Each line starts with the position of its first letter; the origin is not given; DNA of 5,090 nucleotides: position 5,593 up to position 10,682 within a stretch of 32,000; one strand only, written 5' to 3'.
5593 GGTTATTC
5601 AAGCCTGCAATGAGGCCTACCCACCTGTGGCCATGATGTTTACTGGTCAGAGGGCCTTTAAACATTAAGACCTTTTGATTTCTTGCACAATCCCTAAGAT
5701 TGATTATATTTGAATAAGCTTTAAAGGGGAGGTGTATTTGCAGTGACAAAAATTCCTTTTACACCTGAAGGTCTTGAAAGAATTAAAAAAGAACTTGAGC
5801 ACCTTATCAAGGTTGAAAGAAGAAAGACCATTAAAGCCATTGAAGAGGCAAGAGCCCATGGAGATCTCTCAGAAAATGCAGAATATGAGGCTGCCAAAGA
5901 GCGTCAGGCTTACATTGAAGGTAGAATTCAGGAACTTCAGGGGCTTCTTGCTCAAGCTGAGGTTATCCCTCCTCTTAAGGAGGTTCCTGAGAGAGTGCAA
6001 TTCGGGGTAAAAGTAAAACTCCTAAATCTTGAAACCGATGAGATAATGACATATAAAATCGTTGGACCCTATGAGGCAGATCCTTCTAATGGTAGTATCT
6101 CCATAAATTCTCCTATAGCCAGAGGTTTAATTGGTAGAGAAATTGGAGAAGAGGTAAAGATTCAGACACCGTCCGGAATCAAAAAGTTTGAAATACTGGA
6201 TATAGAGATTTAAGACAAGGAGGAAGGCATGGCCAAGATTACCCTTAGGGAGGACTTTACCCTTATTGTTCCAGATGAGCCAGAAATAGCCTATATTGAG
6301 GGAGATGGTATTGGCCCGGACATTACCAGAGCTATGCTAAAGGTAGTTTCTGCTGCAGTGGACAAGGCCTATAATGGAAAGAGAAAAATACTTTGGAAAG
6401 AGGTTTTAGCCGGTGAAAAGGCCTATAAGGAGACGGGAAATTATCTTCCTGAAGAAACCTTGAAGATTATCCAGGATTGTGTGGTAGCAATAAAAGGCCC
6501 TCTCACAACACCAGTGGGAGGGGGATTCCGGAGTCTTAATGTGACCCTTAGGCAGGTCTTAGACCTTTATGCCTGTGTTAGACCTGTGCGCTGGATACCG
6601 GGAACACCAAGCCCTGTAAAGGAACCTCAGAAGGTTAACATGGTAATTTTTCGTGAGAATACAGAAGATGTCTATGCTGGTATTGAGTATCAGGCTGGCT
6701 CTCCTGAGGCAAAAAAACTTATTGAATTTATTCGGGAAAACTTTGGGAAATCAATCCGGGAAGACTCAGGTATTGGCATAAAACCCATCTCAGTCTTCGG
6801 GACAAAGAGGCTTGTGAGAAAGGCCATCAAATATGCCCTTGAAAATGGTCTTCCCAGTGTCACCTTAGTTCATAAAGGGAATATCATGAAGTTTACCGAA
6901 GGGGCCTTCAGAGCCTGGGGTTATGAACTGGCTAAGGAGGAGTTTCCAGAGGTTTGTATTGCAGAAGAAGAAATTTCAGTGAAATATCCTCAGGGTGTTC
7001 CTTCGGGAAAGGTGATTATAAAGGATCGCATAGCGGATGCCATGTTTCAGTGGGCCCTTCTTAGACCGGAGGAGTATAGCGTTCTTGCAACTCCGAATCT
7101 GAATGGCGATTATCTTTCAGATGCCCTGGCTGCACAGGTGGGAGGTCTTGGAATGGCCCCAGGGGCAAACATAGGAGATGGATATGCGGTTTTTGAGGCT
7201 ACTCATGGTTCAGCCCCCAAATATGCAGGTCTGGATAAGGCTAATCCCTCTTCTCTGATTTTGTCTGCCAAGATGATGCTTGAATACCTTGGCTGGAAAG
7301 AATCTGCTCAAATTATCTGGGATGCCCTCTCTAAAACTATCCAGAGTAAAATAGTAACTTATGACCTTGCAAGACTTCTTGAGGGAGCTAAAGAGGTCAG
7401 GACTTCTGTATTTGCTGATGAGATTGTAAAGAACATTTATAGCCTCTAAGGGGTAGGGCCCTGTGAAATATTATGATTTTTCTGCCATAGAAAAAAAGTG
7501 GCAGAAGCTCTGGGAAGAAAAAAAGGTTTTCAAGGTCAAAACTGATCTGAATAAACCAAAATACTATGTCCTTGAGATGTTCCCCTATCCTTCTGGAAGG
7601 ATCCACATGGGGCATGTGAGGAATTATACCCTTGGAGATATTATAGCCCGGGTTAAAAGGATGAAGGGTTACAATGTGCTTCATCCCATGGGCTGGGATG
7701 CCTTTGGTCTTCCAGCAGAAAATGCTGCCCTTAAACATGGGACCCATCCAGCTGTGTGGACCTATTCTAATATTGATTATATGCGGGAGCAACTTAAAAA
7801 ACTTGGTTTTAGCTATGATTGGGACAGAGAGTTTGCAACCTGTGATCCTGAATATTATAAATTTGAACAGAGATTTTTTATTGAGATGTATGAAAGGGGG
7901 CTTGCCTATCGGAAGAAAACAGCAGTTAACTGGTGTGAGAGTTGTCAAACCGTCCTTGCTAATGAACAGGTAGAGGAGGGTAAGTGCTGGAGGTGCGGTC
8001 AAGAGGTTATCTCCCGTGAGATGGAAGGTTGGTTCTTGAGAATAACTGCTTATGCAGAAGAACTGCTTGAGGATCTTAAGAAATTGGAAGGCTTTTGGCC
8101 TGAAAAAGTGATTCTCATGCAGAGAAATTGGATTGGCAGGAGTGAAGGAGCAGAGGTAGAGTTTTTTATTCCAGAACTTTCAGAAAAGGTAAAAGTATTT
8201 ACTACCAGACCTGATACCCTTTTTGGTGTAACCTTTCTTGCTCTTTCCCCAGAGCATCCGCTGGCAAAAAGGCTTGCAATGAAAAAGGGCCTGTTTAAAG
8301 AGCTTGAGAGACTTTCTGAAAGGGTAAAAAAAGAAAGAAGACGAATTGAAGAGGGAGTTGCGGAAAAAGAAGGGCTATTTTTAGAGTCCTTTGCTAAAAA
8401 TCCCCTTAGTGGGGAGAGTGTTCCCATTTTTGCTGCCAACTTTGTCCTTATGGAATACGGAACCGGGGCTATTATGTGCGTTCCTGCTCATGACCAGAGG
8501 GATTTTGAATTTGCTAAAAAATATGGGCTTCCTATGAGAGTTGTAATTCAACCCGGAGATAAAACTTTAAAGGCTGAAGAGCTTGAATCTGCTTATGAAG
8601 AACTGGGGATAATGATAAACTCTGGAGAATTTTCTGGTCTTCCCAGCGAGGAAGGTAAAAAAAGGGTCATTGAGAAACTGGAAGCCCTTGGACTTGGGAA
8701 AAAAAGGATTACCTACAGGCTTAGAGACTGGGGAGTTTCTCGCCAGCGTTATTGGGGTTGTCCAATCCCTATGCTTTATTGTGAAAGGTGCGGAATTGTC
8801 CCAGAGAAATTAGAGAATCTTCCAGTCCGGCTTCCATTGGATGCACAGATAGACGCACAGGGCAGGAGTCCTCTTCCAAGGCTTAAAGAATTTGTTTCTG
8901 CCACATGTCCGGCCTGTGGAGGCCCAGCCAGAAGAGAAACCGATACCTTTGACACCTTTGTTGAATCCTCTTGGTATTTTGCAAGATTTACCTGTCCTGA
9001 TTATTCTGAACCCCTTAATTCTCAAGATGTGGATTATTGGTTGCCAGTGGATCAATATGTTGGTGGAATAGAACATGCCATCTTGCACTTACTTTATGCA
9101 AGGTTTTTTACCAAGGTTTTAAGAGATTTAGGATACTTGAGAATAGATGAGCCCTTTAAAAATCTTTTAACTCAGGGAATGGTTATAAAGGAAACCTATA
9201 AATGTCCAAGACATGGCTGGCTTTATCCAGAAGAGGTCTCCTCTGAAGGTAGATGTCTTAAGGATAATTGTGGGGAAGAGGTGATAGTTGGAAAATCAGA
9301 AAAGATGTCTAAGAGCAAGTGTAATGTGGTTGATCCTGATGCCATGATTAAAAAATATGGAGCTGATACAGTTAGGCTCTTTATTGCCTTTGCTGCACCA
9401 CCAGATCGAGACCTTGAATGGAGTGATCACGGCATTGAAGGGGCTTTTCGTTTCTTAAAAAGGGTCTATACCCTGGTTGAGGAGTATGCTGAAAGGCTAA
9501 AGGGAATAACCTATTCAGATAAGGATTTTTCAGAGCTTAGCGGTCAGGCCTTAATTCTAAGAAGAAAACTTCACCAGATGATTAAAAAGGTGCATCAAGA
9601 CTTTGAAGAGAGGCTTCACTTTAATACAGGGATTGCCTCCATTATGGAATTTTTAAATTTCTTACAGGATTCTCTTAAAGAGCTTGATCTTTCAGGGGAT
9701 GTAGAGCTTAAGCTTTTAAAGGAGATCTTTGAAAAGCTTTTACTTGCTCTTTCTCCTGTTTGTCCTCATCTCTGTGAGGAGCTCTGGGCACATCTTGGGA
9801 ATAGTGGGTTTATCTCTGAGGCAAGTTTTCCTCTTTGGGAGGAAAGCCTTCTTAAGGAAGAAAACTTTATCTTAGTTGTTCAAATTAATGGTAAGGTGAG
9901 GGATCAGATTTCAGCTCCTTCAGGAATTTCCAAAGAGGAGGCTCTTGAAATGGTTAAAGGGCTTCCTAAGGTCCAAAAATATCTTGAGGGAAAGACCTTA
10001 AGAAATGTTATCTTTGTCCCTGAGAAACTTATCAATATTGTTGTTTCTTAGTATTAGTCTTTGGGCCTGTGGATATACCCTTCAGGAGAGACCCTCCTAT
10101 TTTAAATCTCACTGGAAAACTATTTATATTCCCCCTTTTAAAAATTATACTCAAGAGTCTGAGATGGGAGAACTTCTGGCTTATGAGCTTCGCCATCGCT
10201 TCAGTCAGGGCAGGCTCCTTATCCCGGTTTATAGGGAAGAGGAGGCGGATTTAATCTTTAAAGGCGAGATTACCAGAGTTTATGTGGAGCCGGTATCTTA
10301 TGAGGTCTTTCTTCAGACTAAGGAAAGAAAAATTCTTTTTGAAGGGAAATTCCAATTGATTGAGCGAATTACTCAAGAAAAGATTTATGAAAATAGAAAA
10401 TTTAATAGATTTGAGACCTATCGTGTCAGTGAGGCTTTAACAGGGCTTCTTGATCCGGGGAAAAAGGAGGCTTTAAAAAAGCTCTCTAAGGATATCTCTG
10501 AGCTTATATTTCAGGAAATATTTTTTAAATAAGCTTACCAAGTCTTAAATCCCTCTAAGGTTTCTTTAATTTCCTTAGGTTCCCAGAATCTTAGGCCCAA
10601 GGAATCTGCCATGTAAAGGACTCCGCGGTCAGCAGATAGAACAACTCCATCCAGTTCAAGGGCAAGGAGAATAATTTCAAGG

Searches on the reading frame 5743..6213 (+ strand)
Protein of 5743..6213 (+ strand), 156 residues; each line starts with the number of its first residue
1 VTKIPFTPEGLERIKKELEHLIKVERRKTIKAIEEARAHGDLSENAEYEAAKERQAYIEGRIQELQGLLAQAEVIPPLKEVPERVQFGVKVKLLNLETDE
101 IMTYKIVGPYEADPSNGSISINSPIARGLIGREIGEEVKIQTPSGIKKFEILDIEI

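Call 17: search_protein_families(library=pfam, proteins=[window:5743-6213:+], max_evalue=0.0001)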
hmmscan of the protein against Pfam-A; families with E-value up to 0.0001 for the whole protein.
window:5743-6213:+ (156 aa): 2 families
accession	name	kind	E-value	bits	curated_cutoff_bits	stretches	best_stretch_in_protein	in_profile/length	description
PF03449.20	GreA_GreB_N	-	1e-29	102.9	24.5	1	4-74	1-71/71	Transcription elongation factor, N-terminal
PF01272.25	GreA_GreB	-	4.7e-27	94.2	26.9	1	83-155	4-76/77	Transcription elongation factor, GreA/GreB, C-term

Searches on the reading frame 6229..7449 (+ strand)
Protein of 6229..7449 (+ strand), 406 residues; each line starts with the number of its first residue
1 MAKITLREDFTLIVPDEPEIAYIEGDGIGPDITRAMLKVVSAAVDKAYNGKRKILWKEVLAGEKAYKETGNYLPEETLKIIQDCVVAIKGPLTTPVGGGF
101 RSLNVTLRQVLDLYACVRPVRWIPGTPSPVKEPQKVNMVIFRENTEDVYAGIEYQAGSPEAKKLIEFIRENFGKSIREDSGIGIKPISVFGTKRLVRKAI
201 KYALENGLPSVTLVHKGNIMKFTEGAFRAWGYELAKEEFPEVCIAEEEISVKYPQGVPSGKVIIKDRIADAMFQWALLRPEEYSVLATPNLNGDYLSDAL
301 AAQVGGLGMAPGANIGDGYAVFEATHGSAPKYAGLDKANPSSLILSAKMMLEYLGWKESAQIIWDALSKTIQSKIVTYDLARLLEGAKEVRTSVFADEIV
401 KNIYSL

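Call 17: search_protein_families(library=pfam, proteins=[window:6229-7449:+], max_evalue=0.0001)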
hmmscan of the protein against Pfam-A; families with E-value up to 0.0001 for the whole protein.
window:6229-7449:+ (406 aa): 1 family
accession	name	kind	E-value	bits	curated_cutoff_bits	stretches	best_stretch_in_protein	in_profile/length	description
PF00180.25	Iso_dh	-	6.4e-95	318.8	27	1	20-399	2-348/348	Isocitrate/isopropylmalate dehydrogenase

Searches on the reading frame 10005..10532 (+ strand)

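Call 3: search_protein_families(library=pfam, proteins=[window:10005-10532:+], max_evalue=0.01)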
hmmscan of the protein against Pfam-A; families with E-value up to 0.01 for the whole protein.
window:10005-10532:+ (175 aa): 1 family
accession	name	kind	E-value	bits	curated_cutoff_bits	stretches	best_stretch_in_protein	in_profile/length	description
PF04390.17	LptE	-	3e-09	38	23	1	38-171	2-117/118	Lipopolysaccharide-assembly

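Call 4: search_protein_families(library=ncbifam, proteins=[window:10005-10532:+], max_evalue=0.01)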
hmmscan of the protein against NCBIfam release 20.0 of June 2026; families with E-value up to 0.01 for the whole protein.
window:10005-10532:+ (175 aa): 0 families
